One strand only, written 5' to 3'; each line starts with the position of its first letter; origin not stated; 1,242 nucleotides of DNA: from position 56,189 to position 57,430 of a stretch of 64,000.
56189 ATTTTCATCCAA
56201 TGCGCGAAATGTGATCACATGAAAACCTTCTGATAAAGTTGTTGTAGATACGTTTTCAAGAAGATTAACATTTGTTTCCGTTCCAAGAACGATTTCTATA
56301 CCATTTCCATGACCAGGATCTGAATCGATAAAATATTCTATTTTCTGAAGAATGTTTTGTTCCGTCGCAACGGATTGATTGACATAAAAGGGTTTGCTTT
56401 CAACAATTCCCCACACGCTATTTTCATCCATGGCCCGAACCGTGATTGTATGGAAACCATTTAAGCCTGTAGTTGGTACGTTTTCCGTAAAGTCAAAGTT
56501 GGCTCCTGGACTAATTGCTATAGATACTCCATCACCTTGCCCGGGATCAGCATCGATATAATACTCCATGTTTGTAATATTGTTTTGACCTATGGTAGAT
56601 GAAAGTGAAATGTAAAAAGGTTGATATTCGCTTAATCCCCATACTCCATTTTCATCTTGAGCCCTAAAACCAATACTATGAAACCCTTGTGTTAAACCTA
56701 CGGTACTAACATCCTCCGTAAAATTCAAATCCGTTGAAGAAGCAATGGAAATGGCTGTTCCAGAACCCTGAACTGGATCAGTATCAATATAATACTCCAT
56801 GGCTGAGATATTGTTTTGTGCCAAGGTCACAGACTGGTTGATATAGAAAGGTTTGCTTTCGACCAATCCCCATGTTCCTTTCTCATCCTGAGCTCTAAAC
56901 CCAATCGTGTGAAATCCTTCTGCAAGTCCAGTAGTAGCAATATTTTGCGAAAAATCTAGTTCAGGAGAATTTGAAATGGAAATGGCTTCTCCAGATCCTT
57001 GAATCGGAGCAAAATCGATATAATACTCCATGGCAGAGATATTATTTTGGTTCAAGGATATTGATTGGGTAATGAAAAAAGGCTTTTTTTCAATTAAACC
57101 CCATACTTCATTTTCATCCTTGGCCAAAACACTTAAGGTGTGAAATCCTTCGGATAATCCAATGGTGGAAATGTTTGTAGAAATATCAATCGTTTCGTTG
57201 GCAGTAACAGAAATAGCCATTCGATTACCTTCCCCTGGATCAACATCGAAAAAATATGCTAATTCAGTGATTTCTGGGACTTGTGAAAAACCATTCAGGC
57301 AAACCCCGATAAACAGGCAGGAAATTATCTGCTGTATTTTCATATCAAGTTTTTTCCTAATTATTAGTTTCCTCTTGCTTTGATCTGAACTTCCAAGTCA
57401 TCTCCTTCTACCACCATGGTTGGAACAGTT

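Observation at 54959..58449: Beta-helix protein paired with a seven-repeat 'DPG' T9SS protein: candidate piggy-back secretion or multivalent display system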

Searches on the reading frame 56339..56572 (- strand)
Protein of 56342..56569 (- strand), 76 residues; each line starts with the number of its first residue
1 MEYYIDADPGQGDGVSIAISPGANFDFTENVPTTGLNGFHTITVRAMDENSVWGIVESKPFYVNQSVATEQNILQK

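Call 18: search_protein_families(library=pfam, proteins=[window:56342-56569:-], max_evalue=10)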
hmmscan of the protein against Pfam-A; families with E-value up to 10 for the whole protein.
seq(76 aa): 0 families

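Call 35: search_solved_structures(query=A4, max_evalue=10, show_alignments=3)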
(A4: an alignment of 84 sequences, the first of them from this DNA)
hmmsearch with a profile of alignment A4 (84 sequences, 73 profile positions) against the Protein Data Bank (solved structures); distinct sequences matched with E-value up to 10: 15.
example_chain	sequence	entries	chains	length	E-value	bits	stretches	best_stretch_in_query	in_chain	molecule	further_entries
8k5o_w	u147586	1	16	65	0.16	15.3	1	2-14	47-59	Antenna complex alpha/beta subunit domain-containing protein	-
9lsh_E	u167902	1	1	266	0.23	14.8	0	5-50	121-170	Diabody (TLR3 VH-CitS VL)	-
9lsi_D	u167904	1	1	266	0.25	14.7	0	5-50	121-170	Diabody (TLR3 VH-CitS VL)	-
9lsj_E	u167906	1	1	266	0.27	14.5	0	5-50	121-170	Diabody (TLR3 VH-CitS VL)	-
29rt_B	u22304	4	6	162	0.3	14.4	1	33-68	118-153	Insulin receptor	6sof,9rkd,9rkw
2bgo_A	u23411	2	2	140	0.34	14.2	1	15-62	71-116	ENDO-B1,4-MANNANASE 5C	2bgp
7qid_B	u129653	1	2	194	0.36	14.1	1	33-68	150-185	Isoform Short of Insulin receptor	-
9kvu_A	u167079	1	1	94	0.43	13.9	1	23-56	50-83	bacterial immunoglobulin domain B1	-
2xwx_A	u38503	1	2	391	0.45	13.8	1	29-55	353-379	GLCNAC-BINDING PROTEIN A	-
9ega_A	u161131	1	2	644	0.46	13.8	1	15-68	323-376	Sialate O-acetylesterase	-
5grx_G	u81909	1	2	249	0.86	12.9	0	13-50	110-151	diabody protein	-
5grz_G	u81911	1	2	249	0.96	12.8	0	13-50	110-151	diabody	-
5grw_A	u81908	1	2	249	1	12.7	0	13-50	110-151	homo-specific diabody protein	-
5fha_H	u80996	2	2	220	1.4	12.2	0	24-60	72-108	Antibody 114 Fab heavy chain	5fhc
2xtj_B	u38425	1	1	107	1.8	11.9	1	6-21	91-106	FAB FROM A HUMAN MONOCLONAL ANTIBODY, 1D05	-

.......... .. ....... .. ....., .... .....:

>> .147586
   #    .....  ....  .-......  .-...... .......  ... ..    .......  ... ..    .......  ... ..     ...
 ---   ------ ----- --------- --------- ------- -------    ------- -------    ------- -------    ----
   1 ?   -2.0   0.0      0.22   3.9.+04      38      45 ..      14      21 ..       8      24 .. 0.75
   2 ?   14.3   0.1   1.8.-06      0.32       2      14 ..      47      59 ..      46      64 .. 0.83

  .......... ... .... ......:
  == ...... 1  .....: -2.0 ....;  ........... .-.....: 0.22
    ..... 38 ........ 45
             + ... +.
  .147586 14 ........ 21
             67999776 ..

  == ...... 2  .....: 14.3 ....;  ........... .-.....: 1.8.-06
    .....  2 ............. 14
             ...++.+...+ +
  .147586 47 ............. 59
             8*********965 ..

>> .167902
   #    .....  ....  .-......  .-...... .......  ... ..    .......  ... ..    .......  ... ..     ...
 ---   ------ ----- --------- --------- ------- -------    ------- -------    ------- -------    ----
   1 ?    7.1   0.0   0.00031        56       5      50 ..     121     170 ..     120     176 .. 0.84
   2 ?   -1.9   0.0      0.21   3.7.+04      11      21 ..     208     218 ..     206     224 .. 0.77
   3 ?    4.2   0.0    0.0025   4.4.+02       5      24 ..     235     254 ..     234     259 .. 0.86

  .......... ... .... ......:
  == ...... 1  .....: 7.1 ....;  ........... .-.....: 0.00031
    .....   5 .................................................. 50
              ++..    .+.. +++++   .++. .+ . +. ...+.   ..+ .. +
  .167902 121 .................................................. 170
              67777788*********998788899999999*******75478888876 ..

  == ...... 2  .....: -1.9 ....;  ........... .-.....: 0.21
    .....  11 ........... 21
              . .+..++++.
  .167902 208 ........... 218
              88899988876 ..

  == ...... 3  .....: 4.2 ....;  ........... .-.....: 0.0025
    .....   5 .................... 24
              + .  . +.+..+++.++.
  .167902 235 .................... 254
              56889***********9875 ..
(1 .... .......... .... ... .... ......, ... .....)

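Call 55: search_protein_representatives(alignment_id=A4)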
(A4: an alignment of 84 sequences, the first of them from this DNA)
Query: 84 sequences, 73 profile positions. Proteins with E-value up to 0.001 (for the whole library): 17545; up to 1e-10: 8644; up to 1e-30: 3677. The best 150 are listed.
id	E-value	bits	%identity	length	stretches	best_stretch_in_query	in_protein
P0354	0.0e+00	3329.6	-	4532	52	2-69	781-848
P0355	0.0e+00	2470.0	-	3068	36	2-69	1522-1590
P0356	0.0e+00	2457.9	-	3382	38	2-67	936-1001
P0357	0.0e+00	2333.4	-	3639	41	2-67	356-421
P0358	0.0e+00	1972.7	-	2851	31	2-66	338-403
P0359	1.3e-296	973.5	-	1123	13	2-66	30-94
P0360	8.6e-271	890.8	-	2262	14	2-66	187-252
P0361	1.3e-255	842.2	-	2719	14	2-68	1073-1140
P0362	1.9e-251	828.9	-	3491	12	2-68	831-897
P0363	6.0e-237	782.4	-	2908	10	2-70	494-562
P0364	4.6e-222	734.7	-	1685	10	2-71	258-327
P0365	8.9e-222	733.8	-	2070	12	2-68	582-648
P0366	2.3e-221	732.5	-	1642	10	2-69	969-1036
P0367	6.1e-216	715.1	-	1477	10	2-70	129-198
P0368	3.9e-206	683.7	-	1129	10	2-69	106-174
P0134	2.5e-166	556.2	-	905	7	3-69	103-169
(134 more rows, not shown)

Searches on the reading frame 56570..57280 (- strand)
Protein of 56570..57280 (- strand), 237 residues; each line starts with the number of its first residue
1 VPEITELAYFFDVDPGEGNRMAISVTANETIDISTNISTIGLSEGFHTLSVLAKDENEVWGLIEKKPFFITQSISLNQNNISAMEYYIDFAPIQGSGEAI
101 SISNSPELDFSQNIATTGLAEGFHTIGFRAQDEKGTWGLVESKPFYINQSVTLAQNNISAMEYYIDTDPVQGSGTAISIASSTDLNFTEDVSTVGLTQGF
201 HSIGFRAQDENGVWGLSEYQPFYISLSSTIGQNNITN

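Call 67: predict_structure(alignment_id=A6)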
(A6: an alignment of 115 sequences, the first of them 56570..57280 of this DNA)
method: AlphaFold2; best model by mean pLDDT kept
length: 237 residues; sequences in the alignment: 115
mean_pLDDT: 90.7   pTM: 0.63
mean pLDDT of the five models: 90.7, 90.1, 90.0, 89.6, 89.3
residues with pLDDT >= 90: 197; 70-90: 21; 50-70: 9; < 50: 10
segments of 3 or more residues with pLDDT < 50: 228-237
pLDDT, mean of each block of 10 residues (from residue 1): 92 94 95 93 94 95 93 76 98 96 95 94 96 95 90 82 97 97 93 92 97 95 72 39
secondary structure, 60 per line:
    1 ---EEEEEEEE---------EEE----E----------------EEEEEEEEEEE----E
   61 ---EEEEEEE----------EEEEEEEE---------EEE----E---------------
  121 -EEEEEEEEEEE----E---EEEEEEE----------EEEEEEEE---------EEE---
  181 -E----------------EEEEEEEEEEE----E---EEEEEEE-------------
elements in order: E4-11 E21-23 E45-55 E64-70 E81-88 E98-100 E122-132 E141-147 E158-165 E175-177 E199-209 E218-224

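Call 71: fold_search(model_id=the predicted structure, library=pdb)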
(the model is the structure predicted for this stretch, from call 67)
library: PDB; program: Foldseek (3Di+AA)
matches with E <= 10: 907; with E <= 0.001: 2
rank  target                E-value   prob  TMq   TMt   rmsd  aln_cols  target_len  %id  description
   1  3pdd                  8.9e-05  1.00  0.21  0.26  23.8       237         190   13  Structures of Clostridium thermocellum CbhA fibronectin(III)-like modules (released 2011-11-23)
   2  2yn3_A                3.4e-04  0.97  0.21  0.19  26.4       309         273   11  Structural insight into the giant calcium-binding adhesin SiiE: implications for the adhesion of Salmonella enterica t (released 2013-04-03)
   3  2w1n                  1.1e-03  0.95  0.20  0.20  26.9       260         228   10  cohesin and fibronectin type-III double module construct from the Clostridium perfringens glycoside hydrolase GH84C (released 2009-02-03)
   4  8gum_B                1.2e-03  0.94  0.23  0.17  17.1       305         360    9  Chitin-active AA10 LPMO (GbpA) from Vibrio campbellii (released 2023-06-21)
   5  2yn5_A                1.4e-03  0.91  0.20  0.17  27.3       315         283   12  Structural insight into the giant calcium-binding adhesin SiiE: implications for the adhesion of Salmonella enterica t (released 2013-04-03)
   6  8d6a_A                1.5e-03  0.80  0.18  0.13  20.6       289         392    8  Cryo-EM structure of human LIF signaling complex: model containing the interaction core region (released 2023-03-29)
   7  2yn3_B                1.9e-03  0.91  0.20  0.19  26.1       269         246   12  Structural insight into the giant calcium-binding adhesin SiiE: implications for the adhesion of Salmonella enterica t (released 2013-04-03)
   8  8wa2_C                2.2e-03  0.90  0.22  0.05  23.1       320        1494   15  cryo-EM structure of native mastigonemes isolated from Chlamydomonas reinhardtii at 3.0 angstrom resolution (released 2024-04-10)
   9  2yn5_B                2.3e-03  0.87  0.20  0.17  27.5       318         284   12  Structural insight into the giant calcium-binding adhesin SiiE: implications for the adhesion of Salmonella enterica t (released 2013-04-03)
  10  8gul_B                2.5e-03  0.92  0.24  0.18  17.6       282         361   12  Chitin-active AA10 LPMO (GbpA) complexed with Cu(II) from Vibrio campbellii (released 2023-06-21)
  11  8tx1                  3.5e-03  0.85  0.22  0.05  23.1       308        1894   12  Characterization of the Chlamydomonas Flagellar Mastigoneme Filament Structure at 3.6A (released 2023-10-25)
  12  7mro                  3.7e-03  0.80  0.20  0.17  21.1       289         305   12  Zebrafish CNTN4 FN1-FN3 domains (released 2022-01-05)
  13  2yn3_C                3.9e-03  0.84  0.20  0.18  28.7       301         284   13  Structural insight into the giant calcium-binding adhesin SiiE: implications for the adhesion of Salmonella enterica t (released 2013-04-03)
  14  9e7m_Ja               3.9e-03  0.75  0.19  0.07  44.6       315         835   12  In situ cryoEM structure of bacteriophage Ur-lambda tail tip complex (released 2025-11-05)
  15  6q9m_A                5.0e-03  0.89  0.24  0.23  14.2       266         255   10  Central Fibronectin-III array of RIM-binding protein (released 2020-01-15)
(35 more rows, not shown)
